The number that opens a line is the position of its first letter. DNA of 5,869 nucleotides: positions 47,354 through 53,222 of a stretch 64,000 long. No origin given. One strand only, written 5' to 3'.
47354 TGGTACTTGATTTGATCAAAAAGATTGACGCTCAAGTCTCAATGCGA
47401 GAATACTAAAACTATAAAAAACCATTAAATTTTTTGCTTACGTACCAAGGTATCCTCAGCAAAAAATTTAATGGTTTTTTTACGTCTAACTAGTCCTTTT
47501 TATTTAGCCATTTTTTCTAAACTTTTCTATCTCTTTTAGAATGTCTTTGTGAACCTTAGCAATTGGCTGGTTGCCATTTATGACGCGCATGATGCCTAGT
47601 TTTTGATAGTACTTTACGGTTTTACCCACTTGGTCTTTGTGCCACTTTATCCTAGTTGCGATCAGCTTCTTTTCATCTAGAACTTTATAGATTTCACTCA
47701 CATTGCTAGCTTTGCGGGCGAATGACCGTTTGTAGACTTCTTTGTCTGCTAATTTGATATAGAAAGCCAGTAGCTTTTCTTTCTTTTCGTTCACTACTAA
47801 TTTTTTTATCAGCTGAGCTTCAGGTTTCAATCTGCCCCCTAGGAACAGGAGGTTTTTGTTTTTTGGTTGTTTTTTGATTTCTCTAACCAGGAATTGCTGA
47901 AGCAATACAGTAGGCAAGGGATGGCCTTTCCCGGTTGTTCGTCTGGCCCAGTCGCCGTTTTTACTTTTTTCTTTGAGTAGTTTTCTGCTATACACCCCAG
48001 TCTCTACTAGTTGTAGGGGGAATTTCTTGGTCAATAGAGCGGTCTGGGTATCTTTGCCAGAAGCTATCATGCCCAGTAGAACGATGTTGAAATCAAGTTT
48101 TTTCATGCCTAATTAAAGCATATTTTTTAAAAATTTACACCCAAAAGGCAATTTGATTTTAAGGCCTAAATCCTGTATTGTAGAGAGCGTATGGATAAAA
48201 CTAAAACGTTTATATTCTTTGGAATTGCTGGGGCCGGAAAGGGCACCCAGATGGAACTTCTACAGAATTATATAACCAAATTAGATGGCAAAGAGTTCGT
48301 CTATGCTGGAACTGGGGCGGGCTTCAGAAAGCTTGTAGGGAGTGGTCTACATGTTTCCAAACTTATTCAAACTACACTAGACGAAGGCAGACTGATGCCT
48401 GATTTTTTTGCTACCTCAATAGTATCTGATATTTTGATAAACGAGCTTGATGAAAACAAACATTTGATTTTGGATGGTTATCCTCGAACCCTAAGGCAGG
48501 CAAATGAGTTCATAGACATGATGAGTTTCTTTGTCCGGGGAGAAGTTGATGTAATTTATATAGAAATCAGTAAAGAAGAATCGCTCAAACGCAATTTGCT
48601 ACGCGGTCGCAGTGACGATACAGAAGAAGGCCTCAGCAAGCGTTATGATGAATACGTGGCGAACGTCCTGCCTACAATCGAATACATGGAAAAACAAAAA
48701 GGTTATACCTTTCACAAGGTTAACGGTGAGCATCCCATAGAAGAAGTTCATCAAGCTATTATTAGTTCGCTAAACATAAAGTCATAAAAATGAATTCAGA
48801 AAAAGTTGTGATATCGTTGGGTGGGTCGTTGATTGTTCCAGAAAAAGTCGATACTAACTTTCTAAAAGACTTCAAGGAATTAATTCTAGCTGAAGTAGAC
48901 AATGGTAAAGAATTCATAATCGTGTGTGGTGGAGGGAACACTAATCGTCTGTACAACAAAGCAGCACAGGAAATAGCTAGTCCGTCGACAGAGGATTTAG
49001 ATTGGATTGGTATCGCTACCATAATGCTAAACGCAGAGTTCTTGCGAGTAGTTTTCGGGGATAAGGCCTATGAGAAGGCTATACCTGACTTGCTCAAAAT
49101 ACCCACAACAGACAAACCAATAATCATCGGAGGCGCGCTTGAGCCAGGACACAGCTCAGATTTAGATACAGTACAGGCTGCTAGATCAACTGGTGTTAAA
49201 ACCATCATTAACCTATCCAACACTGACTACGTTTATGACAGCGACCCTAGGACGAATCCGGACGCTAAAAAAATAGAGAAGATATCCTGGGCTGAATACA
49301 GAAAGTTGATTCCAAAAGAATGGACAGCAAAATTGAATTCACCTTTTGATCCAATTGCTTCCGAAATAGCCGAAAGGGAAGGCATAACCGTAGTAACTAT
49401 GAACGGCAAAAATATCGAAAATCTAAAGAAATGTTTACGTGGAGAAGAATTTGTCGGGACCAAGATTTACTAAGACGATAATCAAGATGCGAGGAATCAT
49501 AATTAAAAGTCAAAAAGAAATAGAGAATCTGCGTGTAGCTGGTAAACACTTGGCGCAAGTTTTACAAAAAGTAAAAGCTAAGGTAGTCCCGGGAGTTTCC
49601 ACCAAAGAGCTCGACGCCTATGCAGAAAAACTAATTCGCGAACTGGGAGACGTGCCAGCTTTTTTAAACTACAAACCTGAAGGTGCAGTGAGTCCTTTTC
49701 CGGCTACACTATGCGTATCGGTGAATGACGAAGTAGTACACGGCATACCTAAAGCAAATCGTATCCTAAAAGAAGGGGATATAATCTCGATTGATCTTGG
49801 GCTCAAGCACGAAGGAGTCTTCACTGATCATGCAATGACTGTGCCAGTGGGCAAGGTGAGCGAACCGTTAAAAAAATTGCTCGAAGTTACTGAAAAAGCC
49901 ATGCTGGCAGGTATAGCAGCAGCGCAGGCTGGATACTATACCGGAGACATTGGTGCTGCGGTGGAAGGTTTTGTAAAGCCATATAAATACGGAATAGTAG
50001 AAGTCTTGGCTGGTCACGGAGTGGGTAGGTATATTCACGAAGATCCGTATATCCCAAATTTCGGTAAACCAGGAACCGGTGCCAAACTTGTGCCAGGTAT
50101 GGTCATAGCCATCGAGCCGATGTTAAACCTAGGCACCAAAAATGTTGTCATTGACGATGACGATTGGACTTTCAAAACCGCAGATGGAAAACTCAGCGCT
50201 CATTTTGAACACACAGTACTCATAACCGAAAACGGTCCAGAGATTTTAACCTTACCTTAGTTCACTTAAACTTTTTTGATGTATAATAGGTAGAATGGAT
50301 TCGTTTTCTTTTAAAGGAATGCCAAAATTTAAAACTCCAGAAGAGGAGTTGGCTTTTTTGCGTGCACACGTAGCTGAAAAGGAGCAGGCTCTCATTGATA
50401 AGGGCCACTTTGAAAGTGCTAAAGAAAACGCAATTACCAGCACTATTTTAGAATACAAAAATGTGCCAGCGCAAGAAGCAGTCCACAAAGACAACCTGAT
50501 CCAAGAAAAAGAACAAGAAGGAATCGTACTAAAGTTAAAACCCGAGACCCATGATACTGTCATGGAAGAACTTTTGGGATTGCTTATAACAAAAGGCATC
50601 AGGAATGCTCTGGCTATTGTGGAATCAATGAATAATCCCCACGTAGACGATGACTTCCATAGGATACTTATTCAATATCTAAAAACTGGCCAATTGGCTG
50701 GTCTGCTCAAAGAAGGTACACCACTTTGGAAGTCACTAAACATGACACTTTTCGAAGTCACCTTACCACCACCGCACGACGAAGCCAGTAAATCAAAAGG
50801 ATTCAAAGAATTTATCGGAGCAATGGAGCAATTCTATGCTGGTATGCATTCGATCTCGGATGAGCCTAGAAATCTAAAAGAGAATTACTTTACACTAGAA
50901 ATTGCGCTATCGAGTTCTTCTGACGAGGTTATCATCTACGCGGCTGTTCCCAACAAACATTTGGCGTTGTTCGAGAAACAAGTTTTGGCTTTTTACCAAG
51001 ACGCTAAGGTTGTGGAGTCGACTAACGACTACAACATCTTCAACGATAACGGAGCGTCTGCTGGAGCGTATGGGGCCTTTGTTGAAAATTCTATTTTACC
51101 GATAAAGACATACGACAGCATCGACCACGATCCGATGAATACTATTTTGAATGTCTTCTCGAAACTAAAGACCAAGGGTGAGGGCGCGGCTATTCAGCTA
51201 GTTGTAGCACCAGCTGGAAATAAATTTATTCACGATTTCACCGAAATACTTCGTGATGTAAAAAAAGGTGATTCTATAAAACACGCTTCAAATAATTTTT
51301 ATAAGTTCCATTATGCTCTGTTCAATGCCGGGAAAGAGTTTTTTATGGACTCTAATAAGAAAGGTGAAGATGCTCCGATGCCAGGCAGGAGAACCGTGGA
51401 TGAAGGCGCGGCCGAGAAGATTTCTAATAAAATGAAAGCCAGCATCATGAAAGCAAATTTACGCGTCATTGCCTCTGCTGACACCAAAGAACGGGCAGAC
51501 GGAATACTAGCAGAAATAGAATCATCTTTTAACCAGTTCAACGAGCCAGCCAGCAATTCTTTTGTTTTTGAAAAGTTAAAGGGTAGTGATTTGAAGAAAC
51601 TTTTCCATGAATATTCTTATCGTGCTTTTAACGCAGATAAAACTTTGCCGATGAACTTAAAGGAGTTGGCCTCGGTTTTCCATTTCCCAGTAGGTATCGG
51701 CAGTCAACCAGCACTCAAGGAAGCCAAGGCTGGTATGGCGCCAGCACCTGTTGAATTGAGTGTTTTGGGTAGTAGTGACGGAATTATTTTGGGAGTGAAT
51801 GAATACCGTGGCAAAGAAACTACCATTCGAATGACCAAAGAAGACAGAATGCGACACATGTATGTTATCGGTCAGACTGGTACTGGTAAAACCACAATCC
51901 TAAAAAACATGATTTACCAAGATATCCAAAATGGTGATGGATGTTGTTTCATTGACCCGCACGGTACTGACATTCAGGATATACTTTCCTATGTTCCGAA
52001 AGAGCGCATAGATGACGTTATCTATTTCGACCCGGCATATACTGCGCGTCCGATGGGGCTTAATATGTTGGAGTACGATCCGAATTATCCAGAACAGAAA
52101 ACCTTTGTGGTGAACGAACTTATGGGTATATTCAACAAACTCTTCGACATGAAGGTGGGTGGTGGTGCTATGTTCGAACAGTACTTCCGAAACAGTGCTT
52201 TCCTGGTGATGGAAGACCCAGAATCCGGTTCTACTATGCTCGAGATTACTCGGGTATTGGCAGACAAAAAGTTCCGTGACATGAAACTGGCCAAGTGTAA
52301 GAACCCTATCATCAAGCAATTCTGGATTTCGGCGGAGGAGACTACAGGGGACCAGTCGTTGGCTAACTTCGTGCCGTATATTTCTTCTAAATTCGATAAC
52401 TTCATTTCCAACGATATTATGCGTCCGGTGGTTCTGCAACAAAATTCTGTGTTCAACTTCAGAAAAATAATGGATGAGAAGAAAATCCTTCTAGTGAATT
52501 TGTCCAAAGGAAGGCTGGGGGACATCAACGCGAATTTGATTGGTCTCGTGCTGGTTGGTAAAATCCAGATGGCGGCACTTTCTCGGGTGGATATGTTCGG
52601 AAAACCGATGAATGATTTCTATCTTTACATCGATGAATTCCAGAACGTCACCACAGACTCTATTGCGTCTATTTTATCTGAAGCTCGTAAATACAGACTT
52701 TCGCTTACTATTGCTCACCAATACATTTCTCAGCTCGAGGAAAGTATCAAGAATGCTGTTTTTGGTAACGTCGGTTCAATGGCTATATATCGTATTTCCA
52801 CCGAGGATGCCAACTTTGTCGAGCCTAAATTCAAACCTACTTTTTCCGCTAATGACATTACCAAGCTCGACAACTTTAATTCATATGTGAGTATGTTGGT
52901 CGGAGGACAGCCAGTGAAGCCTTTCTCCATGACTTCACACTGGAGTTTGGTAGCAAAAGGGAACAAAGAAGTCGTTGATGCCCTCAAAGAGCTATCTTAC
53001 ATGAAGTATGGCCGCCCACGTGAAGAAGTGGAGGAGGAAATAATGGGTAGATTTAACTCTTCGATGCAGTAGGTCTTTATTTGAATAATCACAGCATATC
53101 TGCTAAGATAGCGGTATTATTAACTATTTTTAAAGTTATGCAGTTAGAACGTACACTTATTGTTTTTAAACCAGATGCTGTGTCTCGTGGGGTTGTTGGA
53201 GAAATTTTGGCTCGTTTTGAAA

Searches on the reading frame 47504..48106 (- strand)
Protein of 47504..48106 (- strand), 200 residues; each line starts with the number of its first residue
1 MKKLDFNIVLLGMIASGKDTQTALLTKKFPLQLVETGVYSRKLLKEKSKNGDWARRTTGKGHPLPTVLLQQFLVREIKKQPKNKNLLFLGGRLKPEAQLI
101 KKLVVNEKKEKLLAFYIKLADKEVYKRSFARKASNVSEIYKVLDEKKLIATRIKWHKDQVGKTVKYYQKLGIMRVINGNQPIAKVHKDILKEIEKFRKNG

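Call 49: search_protein_families(library=pfam, proteins=[window:47504-48106:-])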
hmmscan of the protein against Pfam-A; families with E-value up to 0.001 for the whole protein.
window:47504-48106:- (200 aa): 3 families
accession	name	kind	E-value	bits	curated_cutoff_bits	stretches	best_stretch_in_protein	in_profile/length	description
PF00406.28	ADK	-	8.8e-13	49.1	26.8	1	10-171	1-150/151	Adenylate kinase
PF13207.12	AAA_17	-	5.6e-06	27.1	27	1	11-134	1-125/136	AAA domain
PF13238.12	AAA_18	-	0.00012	22.9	29.4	1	8-136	1-116/128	AAA domain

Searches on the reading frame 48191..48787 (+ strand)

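Call 8: search_protein_families(library=ncbifam, proteins=[window:48191-48787:+])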
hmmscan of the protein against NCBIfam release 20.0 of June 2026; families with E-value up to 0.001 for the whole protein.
window:48191-48787:+ (198 aa): 22 families
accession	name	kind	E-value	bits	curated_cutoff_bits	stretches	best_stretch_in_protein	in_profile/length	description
NF001381.0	PRK00279.1-3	equivalog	2.2e-29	102.6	187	1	7-195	3-186/188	adenylate kinase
TIGR01351.1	adk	subfamily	5.3e-29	101.4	168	2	7-136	2-125/212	adenylate kinase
NF002700.0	PRK02496.1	equivalog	2.6e-25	89.1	262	1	6-193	3-181/184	adenylate kinase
NF001380.0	PRK00279.1-2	equivalog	1.1e-24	87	251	2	7-134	3-123/216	adenylate kinase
NF011100.0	PRK14527.1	equivalog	2e-23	83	154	1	2-194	4-190/191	adenylate kinase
TIGR01359.1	UMP_CMP_kin_fam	subfamily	7.9e-23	81.3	207.6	1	10-194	5-184/185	UMP-CMP kinase family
NF001385.0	PRK00279.2-3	equivalog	8.1e-23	81.1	315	1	3-135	3-127/213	adenylate kinase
TIGR01360.1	aden_kin_iso1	equivalog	1.9e-22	79.9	284.1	1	5-195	4-186/188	adenylate kinase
NF011101.0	PRK14528.1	equivalog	4.6e-22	78.6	195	1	5-194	2-186/187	adenylate kinase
NF011104.0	PRK14531.1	equivalog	2e-20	73.2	160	1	6-194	4-182/183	adenylate kinase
NF011105.0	PRK14532.1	equivalog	2.4e-20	72.9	162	1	7-195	3-186/189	adenylate kinase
NF001379.0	PRK00279.1-1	equivalog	1.2e-18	67.3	268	2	7-133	3-118/216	adenylate kinase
NF011099.0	PRK14526.1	equivalog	7.9e-18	64.9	223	1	7-111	3-100/211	adenylate kinase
NF001383.0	PRK00279.2-1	equivalog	3.1e-17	62.9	225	1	7-137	3-122/212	adenylate kinase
NF011103.0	PRK14530.1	equivalog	1.6e-16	60.5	294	2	5-134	4-122/215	adenylate kinase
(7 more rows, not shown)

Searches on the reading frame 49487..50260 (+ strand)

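Call 49: search_protein_families(library=pfam, proteins=[window:49487-50260:+])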
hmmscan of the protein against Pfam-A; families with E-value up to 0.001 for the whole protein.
window:49487-50260:+ (257 aa): 1 family
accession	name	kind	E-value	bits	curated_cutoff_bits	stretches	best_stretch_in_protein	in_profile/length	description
PF00557.29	Peptidase_M24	-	1.1e-45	156.4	23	1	13-248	1-208/208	Metallopeptidase family M24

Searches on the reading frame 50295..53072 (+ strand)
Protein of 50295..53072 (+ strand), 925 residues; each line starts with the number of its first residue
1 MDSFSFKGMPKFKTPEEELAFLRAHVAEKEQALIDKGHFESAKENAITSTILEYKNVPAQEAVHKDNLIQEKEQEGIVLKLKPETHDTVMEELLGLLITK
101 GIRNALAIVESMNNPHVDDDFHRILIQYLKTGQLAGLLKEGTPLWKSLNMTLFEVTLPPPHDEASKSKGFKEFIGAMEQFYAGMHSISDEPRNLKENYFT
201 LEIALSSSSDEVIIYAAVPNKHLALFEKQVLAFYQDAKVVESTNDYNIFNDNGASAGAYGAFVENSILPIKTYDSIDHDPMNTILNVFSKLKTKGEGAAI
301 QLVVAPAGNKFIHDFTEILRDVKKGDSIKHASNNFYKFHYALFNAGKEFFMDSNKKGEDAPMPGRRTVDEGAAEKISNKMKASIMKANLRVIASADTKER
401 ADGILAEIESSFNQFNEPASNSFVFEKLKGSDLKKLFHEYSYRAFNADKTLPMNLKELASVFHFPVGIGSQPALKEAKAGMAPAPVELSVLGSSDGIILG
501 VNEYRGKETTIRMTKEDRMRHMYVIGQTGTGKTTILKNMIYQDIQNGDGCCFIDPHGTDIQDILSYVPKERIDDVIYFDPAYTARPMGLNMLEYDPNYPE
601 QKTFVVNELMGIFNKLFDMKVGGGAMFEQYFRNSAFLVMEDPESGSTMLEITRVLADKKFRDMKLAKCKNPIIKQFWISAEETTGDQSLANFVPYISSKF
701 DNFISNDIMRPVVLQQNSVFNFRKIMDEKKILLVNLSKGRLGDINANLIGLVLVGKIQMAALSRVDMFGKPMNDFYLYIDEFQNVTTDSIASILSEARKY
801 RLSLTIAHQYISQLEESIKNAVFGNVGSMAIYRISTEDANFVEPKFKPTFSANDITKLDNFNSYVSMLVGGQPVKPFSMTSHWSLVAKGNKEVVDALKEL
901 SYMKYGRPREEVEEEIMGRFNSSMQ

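Call 8: search_protein_families(library=ncbifam, proteins=[window:50295-53072:+])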
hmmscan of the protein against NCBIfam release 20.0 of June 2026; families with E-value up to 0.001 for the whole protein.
window:50295-53072:+ (925 aa): 7 families
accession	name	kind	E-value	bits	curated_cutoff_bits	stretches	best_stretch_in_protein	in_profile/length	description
TIGR03743.1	SXT_TraD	subfamily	5e-14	51.7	366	1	498-591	157-250/636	conjugative transfer system coupling protein TraD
NF045973.1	conju_CD1115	equivalog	1.6e-09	37.2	250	1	496-594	1-97/442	VirD4-like conjugal transfer protein, CD1115 family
TIGR03754.1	conj_TOL_TraD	equivalog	7.3e-09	34.7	647.55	1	498-558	162-219/643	type IV conjugative transfer system coupling protein TraD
NF041447.1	TrbC_conju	equivalog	1.3e-06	27.1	800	1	492-556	101-166/685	F-type conjugative transfer protein TrbC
NF053655.1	CedD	equivalog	7.9e-05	21.5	600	0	505-560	207-262/527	DNA-translocating ATPase CedD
TIGR03880.1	KaiC_arch_3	hypoth_equivalog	0.00016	21.3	249.45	1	522-554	19-51/224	KaiC domain-containing protein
NF045975.1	VirB4_plasma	equivalog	0.00023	19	590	1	497-556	491-552/894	Mbov_0397 family ICE element conjugal transfer ATPase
